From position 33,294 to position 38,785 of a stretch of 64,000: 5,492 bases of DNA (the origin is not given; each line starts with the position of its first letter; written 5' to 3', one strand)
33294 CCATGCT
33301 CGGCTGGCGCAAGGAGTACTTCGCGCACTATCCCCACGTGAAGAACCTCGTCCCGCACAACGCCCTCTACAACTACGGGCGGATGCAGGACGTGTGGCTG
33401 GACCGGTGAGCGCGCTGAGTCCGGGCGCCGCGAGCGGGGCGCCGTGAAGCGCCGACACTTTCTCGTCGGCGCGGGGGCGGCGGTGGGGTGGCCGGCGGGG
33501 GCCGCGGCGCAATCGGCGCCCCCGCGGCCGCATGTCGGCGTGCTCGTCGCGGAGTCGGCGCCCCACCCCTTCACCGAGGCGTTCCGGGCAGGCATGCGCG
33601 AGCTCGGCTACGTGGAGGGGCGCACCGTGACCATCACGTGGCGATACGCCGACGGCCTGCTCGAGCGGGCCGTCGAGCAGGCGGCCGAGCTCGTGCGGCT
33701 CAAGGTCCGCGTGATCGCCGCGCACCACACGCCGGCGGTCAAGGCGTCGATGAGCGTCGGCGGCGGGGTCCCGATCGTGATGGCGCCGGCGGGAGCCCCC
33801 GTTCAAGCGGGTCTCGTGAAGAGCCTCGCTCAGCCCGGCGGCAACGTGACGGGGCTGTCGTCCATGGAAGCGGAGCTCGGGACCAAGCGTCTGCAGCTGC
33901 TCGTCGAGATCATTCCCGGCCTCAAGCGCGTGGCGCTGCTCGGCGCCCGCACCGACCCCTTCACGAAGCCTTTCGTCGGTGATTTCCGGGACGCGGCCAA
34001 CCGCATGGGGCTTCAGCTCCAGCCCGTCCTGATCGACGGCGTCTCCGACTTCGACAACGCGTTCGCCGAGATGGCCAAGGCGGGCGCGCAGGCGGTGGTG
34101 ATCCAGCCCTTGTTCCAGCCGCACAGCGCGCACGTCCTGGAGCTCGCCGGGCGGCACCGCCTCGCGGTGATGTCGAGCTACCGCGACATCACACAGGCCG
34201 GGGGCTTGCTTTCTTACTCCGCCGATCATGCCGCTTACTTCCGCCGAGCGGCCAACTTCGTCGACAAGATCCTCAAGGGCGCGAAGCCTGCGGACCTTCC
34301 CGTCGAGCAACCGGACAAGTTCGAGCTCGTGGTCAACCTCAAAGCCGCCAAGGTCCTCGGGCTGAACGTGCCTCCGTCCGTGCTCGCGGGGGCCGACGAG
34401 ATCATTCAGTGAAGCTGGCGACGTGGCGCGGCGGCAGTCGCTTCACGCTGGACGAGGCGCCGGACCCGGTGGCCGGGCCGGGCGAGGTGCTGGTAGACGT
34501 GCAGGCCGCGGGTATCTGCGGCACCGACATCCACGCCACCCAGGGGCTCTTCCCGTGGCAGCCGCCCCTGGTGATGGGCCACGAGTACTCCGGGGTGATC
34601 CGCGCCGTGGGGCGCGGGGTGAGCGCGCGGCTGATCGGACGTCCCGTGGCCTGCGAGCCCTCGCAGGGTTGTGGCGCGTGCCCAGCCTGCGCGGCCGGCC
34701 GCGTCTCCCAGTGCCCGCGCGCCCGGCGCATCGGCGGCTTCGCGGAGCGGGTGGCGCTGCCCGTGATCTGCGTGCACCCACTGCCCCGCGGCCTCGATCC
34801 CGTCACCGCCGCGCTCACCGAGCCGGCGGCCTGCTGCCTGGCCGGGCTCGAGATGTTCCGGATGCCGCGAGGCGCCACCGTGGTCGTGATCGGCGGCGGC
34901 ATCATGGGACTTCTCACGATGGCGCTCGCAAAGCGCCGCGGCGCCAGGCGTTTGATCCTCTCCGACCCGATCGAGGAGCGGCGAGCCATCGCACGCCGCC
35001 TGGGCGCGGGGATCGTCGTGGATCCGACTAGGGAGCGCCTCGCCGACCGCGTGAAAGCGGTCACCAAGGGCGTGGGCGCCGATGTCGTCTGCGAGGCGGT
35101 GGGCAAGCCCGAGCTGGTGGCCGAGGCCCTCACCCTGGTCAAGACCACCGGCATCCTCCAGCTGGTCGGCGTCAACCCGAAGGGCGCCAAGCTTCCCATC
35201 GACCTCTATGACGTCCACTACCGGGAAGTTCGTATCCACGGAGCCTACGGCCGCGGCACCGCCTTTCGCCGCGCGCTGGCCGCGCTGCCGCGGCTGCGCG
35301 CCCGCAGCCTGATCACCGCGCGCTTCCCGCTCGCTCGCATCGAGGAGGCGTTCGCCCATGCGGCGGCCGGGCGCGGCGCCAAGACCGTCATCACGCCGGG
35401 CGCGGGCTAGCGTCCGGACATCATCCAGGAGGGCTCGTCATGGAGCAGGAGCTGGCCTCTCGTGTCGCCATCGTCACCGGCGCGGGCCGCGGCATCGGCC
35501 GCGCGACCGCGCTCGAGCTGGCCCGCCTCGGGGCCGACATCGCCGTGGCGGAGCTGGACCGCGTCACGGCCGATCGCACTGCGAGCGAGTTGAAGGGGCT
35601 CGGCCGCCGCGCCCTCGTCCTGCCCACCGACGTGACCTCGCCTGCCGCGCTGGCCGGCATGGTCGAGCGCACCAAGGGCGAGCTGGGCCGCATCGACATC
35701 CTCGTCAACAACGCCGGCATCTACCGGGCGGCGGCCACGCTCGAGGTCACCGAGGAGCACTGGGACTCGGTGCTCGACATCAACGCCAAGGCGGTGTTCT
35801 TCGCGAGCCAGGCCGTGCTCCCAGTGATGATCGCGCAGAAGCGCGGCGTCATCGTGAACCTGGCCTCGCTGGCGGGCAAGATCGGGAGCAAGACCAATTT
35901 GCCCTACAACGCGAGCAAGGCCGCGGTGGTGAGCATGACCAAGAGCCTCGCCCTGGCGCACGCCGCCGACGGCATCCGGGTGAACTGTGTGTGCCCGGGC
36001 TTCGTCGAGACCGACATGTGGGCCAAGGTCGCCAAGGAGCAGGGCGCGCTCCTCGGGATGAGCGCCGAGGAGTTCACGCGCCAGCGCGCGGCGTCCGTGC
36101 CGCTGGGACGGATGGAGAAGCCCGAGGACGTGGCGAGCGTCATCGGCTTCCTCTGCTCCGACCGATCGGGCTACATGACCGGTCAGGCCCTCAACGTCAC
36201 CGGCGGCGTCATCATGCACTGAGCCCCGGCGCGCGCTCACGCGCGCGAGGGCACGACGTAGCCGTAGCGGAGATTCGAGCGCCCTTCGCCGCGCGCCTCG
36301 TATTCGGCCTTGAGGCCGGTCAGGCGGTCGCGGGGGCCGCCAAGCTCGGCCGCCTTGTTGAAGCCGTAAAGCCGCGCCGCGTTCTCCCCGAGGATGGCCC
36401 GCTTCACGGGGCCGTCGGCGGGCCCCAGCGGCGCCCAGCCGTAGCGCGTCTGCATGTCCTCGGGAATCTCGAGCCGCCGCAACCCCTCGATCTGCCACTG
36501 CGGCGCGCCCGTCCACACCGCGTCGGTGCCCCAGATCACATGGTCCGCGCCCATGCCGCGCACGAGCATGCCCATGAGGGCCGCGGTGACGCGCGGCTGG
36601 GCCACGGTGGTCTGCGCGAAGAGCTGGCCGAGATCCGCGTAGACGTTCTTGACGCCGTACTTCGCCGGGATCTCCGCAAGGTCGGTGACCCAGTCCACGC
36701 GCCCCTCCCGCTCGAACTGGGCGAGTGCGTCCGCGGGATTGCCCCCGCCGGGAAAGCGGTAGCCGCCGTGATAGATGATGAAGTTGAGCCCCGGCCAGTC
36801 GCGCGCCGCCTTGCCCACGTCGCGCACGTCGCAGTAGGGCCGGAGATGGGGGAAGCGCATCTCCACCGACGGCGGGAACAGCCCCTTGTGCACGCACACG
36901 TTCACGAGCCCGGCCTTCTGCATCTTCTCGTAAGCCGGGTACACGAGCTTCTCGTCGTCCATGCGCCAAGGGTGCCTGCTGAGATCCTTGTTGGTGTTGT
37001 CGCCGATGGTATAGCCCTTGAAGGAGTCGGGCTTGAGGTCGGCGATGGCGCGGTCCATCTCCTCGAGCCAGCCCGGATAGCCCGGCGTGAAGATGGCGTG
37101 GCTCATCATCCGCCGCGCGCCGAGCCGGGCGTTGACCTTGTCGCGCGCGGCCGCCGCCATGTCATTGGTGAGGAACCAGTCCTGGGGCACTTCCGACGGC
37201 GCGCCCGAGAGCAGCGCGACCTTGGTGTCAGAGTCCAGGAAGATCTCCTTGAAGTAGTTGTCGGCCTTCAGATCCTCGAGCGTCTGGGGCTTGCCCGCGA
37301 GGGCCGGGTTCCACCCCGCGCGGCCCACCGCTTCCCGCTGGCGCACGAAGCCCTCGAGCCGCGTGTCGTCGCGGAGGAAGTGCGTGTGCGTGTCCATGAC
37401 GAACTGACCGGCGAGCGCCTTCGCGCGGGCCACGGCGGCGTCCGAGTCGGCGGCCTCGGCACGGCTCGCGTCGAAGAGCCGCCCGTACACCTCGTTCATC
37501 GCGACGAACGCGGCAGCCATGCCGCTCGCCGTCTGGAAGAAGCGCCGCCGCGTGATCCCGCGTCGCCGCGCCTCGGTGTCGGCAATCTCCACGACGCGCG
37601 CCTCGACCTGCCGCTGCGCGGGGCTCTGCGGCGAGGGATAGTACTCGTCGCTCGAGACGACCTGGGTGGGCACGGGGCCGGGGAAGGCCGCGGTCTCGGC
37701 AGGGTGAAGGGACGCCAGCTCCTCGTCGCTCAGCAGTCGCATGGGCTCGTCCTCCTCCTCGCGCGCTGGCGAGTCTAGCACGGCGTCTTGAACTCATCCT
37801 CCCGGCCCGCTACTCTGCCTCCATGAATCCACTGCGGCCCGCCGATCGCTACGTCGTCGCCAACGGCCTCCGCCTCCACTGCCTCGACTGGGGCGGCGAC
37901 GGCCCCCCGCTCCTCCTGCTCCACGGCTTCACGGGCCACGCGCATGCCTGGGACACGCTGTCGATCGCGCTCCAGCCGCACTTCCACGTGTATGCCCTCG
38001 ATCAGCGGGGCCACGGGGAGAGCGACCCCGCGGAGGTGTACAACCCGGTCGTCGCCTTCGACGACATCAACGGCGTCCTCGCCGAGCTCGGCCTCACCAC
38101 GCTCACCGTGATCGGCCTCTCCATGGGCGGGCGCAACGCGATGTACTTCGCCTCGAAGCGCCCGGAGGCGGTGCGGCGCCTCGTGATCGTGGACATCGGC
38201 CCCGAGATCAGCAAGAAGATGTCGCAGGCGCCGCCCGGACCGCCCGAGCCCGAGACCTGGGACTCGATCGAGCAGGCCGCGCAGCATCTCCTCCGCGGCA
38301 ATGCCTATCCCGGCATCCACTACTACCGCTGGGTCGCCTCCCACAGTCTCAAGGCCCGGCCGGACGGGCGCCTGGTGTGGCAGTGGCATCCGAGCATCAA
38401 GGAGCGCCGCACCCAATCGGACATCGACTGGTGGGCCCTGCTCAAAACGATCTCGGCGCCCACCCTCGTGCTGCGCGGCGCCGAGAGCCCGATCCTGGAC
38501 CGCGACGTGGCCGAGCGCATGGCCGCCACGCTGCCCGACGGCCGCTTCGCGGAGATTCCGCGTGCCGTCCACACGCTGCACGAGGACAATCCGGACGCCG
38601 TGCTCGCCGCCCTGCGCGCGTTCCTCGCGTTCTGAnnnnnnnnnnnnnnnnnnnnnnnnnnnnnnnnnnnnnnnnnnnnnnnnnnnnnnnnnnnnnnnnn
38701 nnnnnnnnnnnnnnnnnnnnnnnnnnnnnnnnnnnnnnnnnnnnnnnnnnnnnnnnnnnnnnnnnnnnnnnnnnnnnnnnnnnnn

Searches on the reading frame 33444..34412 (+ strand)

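Call 8: search_protein_families(library=pfam, proteins=[window:33444-34412:+], max_evalue=0.001)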
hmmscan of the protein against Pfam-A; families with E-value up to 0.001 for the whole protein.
window:33444-34412:+ (322 aa): 2 families
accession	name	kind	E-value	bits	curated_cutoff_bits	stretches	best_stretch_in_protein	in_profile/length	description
PF04392.18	ABC_sub_bind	-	1.1e-41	143.5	25.9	1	42-320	15-292/293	ABC transporter substrate binding protein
PF13458.12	Peripla_BP_6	-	2.9e-09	37.5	31.7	1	42-221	20-197/343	Periplasmic binding protein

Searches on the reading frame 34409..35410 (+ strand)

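Call 8: search_protein_families(library=pfam, proteins=[window:34409-35410:+], max_evalue=0.001)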
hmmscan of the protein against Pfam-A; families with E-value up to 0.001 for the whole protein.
window:34409-35410:+ (333 aa): 5 families
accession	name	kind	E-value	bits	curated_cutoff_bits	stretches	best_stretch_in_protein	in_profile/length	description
PF08240.17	ADH_N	-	5.5e-24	84.9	23.5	1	23-126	1-103/104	Alcohol dehydrogenase GroES-like domain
PF00107.32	ADH_zinc_N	-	2e-23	83.2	31.8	1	167-291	3-125/129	Zinc-binding dehydrogenase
PF16912.11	Glu_dehyd_C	-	1.9e-15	57.3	34.9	1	156-318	32-201/211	Glucose dehydrogenase C-terminus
PF13602.12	ADH_zinc_N_2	-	4.1e-06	28.2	27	1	198-322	1-127/134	Zinc-binding dehydrogenase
PF01262.27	AlaDh_PNT_C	-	0.0009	19.2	23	0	154-225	27-100/214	Alanine dehydrogenase/PNT, C-terminal domain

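Call 92: search_protein_families(library=ncbifam, proteins=[window:34409-35410:+], max_evalue=1e-10)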
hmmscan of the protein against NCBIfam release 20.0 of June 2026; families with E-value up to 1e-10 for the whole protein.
window:34409-35410:+ (333 aa): 19 families
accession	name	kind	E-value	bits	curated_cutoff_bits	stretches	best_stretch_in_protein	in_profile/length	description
NF003808.0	PRK05396.1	equivalog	5.1e-54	183.4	380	1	12-328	13-338/341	L-threonine 3-dehydrogenase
TIGR00692.1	tdh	equivalog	1.1e-53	182.5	458.35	1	12-328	11-338/340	L-threonine 3-dehydrogenase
NF041097.1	keto_inos_dh_IolM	equivalog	1.1e-53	182.3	450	1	10-329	38-388/389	scyllo-inosose 3-dehydrogenase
NF007489.0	PRK10083.1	equivalog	9.2e-39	133.3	376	1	12-315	12-320/339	Zn-dependent oxidoreductase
TIGR03451.1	mycoS_dep_FDH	equivalog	8.7e-34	116.9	512.9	2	145-327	167-355/358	S-(hydroxymethyl)mycothiol dehydrogenase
NF007375.0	PRK09880.1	equivalog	2.6e-32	111.9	469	1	26-320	29-332/344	L-idonate 5-dehydrogenase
TIGR03366.1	HpnZ_proposed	hypoth_equivalog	1.2e-31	110.1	328.1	1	22-278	3-277/315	putative phosphonate catabolism associated alcohol dehydrogenase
TIGR03989.1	Rxyl_3153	subfamily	1.2e-29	103.8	440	2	19-105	23-108/370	NDMA-dependent alcohol dehydrogenase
NF007642.0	PRK10309.1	equivalog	3.7e-29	102.1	550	1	21-258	22-264/347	galactitol-1-phosphate 5-dehydrogenase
TIGR02824.1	quinone_pig3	subfamily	1.6e-26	93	296.8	1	109-317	92-311/325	putative NAD(P)H quinone oxidoreductase, PIG3 family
NF010344.0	PRK13771.1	subfamily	7.9e-26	90.8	349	1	11-316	12-318/334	putative alcohol dehydrogenase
NF047908.1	AldhRedAhr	equivalog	2.8e-24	85.6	470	1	23-325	27-329/335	NADPH-dependent aldehyde reductase Ahr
NF006940.0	PRK09422.1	equivalog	9.8e-24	83.9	344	1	23-264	23-270/338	alcohol dehydrogenase AdhP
TIGR02818.1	adh_III_F_hyde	equivalog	6.7e-23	81.3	543.95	1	6-109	8-112/368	S-(hydroxymethyl)glutathione dehydrogenase/class III alcohol dehydrogenase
NF041172.1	AcrlCoa_red_Thmprot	equivalog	9.1e-22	77.4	500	1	11-316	12-319/334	acryloyl-CoA reductase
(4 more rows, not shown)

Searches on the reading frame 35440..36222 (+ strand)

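Call 8: search_protein_families(library=pfam, proteins=[window:35440-36222:+], max_evalue=0.001)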
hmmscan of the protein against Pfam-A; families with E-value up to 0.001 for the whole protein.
window:35440-36222:+ (260 aa): 4 families
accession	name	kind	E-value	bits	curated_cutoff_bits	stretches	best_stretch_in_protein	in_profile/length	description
PF13561.12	adh_short_C2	-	5e-63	213.3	27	1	14-257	1-235/236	Enoyl-(Acyl carrier protein) reductase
PF00106.31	adh_short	-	2.5e-61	207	26.6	1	8-201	1-194/195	short chain dehydrogenase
PF08659.16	KR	-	4.4e-12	46.7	22.6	1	11-166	4-159/180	KR domain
PF23441.1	SDR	-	1.2e-05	25.3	27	1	85-259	91-257/258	SDR-like rossmann domain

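Call 92: search_protein_families(library=ncbifam, proteins=[window:35440-36222:+], max_evalue=1e-10)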
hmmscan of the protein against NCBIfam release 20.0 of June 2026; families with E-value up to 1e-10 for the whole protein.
window:35440-36222:+ (260 aa): 213 families (the best 25 are shown)
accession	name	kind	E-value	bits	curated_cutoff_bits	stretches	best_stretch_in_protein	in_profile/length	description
NF005559.1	PRK07231.1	subfamily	1e-71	241.4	215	1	5-258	2-248/249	glucose 1-dehydrogenase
NF004791.0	PRK06138.1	equivalog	5e-69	232.4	312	1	4-258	2-250/252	SDR family oxidoreductase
NF004198.0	PRK05653.1-3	equivalog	6.9e-68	228.8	296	1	3-259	3-248/248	3-oxoacyl-ACP reductase FabG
TIGR01830.1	3oxo_ACP_reduc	equivalog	2.1e-67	227.3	297.75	1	10-257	1-238/239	3-oxoacyl-[acyl-carrier-protein] reductase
NF004818.0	PRK06172.1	equivalog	8.5e-67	225.1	336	1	1-258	1-251/253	SDR family oxidoreductase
NF004197.0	PRK05653.1-1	equivalog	5e-65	219.6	332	1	1-259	1-248/249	3-oxoacyl-ACP reductase FabG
NF009466.0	PRK12826.1-2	subfamily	8.1e-65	218.7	222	1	7-259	3-246/248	3-oxoacyl-ACP reductase FabG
NF009093.0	PRK12429.1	subfamily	6.1e-64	215.8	258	1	4-259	2-258/259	3-hydroxybutyrate dehydrogenase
NF052558.1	MBtsdlDhBudC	equivalog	3.9e-63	213.3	270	1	7-257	3-241/250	meso-2,3-butanediol dehydrogenase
TIGR02415.1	23BDH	subfamily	5.2e-62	209.6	304.35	1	8-258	1-252/254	acetoin reductase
NF005472.0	PRK07067.1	equivalog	6.2e-62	209.5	338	1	4-259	3-256/257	L-iditol 2-dehydrogenase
TIGR01963.1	PHB_DH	subfamily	3.1e-60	203.6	307.05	1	8-259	2-254/255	3-hydroxybutyrate dehydrogenase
NF006070.0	PRK08213.1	subfamily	8.5e-58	195.9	279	1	4-258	9-257/259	gluconate 5-dehydrogenase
NF006080.0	PRK08226.1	equivalog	1.1e-57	195.5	356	1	5-257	4-253/263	SDR family oxidoreductase UcpA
NF004774.0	PRK06114.1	equivalog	2.2e-57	194.3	360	1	4-258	13-260/262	SDR family oxidoreductase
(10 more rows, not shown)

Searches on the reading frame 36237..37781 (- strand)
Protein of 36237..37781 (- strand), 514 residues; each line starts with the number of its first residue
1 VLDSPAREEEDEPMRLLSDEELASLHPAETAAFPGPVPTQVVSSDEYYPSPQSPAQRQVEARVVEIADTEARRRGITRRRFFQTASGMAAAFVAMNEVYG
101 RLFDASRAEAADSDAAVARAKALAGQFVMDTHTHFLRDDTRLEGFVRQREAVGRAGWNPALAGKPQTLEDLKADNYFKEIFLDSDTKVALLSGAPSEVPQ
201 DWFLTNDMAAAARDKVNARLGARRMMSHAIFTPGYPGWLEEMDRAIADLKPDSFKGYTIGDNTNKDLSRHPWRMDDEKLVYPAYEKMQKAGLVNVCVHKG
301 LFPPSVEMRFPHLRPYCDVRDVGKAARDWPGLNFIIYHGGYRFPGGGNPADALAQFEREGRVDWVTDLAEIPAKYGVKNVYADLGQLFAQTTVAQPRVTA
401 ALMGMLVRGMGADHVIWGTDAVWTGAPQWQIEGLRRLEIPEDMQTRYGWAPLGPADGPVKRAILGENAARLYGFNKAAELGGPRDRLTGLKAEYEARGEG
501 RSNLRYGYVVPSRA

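Call 8: search_protein_families(library=pfam, proteins=[window:36237-37781:-], max_evalue=0.001)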
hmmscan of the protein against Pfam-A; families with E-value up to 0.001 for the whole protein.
window:36237-37781:- (514 aa): 1 family
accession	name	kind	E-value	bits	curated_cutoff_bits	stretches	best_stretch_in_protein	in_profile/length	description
PF04909.20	Amidohydro_2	-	8.9e-14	52.3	26.4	1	130-474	2-289/289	Amidohydrolase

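Call 71: search_protein_families(library=ncbifam, proteins=[window:36237-37781:-], max_evalue=0.00001)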
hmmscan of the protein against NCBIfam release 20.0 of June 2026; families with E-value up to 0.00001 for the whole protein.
window:36237-37781:- (514 aa): 0 families

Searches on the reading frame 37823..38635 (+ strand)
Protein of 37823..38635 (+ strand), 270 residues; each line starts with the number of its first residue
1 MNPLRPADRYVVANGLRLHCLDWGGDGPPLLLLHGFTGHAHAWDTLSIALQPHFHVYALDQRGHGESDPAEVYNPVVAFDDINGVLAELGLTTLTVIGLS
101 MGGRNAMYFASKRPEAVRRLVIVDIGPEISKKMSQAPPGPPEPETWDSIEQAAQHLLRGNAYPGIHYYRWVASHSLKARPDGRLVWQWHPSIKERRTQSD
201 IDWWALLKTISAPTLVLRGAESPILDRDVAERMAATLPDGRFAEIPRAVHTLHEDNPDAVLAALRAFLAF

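Call 8: search_protein_families(library=pfam, proteins=[window:37823-38635:+], max_evalue=0.001)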
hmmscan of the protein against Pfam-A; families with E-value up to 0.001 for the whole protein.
window:37823-38635:+ (270 aa): 5 families
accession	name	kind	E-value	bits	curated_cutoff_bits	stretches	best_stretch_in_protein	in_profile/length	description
PF00561.26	Abhydrolase_1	-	9.5e-30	104.5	25.8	1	28-141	1-121/245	alpha/beta hydrolase fold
PF12697.13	Abhydrolase_6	-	1.3e-20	75.4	26.3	1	30-263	1-217/217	Alpha/beta hydrolase family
PF12146.15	Hydrolase_4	-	6e-18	65.4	27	1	30-255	7-237/239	Serine aminopeptidase, S33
PF00975.26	Thioesterase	-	0.00037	21.2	26.4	1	29-137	2-113/226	Thioesterase domain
PF03096.20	Ndr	-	0.0008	18.7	23.3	0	80-128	87-135/283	Ndr family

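Call 92: search_protein_families(library=ncbifam, proteins=[window:37823-38635:+], max_evalue=1e-10)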
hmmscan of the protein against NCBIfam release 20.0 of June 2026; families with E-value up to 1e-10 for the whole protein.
window:37823-38635:+ (270 aa): 15 families
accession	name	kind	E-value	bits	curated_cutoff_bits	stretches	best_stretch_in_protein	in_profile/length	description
TIGR02427.1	protocat_pcaD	equivalog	8.9e-26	90.8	255.85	1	25-131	10-118/251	3-oxoadipate enol-lactonase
TIGR03695.1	menH_SHCHC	equivalog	1.7e-24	86.6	208.55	1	27-131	2-110/252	2-succinyl-6-hydroxy-2,4-cyclohexadiene-1-carboxylate synthase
NF051488.1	bifunc_PcaDC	exception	2.9e-24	85.9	390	1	26-132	11-118/375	bifunctional 3-oxoadipate enol-lactonase/4-carboxymuconolactone decarboxylase PcaDC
NF007954.0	PRK10673.1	equivalog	1.4e-22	80.2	399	1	28-127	17-116/255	esterase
NF050089.1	i_nPHAscl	equivalog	2.7e-22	79.2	300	1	22-123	13-115/288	intracellular short-chain-length polyhydroxyalkanoate depolymerase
NF051487.1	bifunc_PcaCD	exception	2.8e-20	72.8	430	1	29-124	174-270/413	bifunctional 4-carboxymuconolactone decarboxylase/3-oxoadipate enol-lactonase PcaCD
NF011457.0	PRK14875.1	equivalog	1.7e-19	70.1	307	1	7-123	111-229/372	acetoin dehydrogenase dihydrolipoyllysine-residue acetyltransferase subunit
TIGR03056.1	bchO_mg_che_rel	equivalog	7.7e-18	64.5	172.55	1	3-122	3-125/278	alpha/beta fold hydrolase BchO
TIGR01738.1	bioH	equivalog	6.5e-16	58.7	206.95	1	26-131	2-104/245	pimeloyl-ACP methyl ester esterase BioH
NF002938.0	PRK03592.1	equivalog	9.9e-14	51.3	241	0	8-124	12-128/298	haloalkane dehalogenase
NF045632.1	hydroxlase_HsaD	equivalog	1.1e-13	50.8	400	1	8-124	14-136/290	4,5:9,10-diseco-3-hydroxy-5,9,17-trioxoandrosta-1(10),2-diene-4-oate hydrolase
NF008340.0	PRK11126.1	equivalog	1.6e-13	50.5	261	1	28-121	15-108/255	2-succinyl-6-hydroxy-2,4-cyclohexadiene-1-carboxylate synthase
NF002873.0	PRK03204.1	equivalog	1.7e-13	50.5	466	0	9-122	17-131/286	haloalkane dehalogenase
TIGR03611.1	RutD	equivalog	4.3e-13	49.2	238.5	0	26-124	12-112/258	pyrimidine utilization protein D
TIGR01250.1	pro_imino_pep_2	subfamily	2.2e-12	47.1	167.65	0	25-124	23-128/288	proline iminopeptidase-family hydrolase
